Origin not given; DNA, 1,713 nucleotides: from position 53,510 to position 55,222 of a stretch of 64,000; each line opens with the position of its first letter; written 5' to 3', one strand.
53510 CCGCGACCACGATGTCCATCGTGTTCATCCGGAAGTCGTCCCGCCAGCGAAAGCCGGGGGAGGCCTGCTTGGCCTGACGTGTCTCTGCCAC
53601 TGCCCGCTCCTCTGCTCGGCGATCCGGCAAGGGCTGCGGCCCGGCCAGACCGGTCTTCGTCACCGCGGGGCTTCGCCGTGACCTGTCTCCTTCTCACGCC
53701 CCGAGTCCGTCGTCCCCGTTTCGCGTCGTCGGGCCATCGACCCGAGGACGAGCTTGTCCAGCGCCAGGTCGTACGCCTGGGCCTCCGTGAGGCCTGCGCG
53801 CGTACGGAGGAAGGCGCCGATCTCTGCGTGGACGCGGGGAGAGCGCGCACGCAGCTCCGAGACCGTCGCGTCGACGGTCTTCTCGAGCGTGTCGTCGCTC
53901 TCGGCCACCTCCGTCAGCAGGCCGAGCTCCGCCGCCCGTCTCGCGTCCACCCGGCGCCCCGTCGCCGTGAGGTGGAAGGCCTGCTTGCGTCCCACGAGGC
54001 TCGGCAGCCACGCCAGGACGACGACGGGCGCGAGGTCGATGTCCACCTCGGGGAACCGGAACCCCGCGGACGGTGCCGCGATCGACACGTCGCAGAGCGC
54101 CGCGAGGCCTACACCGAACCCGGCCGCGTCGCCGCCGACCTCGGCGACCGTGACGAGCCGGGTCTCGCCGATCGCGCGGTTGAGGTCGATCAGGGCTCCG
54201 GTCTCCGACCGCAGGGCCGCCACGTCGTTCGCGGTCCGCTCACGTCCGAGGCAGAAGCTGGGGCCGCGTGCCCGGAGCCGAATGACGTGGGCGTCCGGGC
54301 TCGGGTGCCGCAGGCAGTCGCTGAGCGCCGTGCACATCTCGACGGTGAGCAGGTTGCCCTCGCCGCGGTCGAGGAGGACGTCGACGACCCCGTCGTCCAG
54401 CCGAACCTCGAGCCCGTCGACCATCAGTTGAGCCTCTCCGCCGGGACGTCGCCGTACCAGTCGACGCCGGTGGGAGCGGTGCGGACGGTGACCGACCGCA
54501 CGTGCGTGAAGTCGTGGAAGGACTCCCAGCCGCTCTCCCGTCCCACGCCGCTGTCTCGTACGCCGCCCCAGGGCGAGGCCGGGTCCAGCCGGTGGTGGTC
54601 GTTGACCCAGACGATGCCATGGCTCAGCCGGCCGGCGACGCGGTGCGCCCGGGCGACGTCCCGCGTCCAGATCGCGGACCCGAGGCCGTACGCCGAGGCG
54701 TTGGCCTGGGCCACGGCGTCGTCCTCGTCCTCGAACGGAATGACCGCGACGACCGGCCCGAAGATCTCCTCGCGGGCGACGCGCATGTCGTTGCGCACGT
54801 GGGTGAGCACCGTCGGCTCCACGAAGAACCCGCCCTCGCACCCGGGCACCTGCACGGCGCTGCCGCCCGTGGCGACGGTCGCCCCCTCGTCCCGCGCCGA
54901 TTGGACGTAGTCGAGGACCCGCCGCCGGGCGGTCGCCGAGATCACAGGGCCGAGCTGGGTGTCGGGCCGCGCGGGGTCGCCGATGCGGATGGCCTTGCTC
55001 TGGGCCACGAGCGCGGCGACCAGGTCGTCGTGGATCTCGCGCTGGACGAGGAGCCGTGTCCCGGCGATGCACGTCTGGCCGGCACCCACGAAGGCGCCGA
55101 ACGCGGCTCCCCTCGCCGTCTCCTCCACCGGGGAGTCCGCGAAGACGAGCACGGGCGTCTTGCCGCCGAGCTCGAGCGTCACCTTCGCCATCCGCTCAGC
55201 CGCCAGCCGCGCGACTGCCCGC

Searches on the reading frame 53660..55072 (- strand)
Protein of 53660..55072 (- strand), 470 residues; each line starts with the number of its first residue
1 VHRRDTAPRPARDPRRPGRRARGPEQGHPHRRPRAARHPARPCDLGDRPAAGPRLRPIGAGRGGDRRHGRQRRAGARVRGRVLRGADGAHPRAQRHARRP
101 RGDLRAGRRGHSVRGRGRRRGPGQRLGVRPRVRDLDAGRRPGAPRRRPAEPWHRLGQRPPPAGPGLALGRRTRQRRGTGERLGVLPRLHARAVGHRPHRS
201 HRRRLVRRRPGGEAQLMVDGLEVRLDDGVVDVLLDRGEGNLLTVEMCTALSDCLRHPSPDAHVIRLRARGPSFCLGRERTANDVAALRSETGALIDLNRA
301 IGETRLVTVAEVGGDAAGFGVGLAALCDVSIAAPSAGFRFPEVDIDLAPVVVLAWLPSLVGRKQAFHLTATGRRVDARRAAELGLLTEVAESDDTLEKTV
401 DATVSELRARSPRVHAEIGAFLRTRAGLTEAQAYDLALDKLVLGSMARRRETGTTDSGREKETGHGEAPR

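Call 35: search_protein_families(library=pfam, proteins=[window:53660-55072:-], max_evalue=0.001)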
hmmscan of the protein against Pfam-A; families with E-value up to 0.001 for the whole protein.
window:53660-55072:- (470 aa): 2 families
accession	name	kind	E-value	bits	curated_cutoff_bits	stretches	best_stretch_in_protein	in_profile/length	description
PF00378.25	ECH_1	-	4.5e-19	69.2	27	1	227-435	4-218/251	Enoyl-CoA hydratase/isomerase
PF16113.10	ECH_2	-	1.5e-12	48.2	27.2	1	240-405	13-189/335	Enoyl-CoA hydratase/isomerase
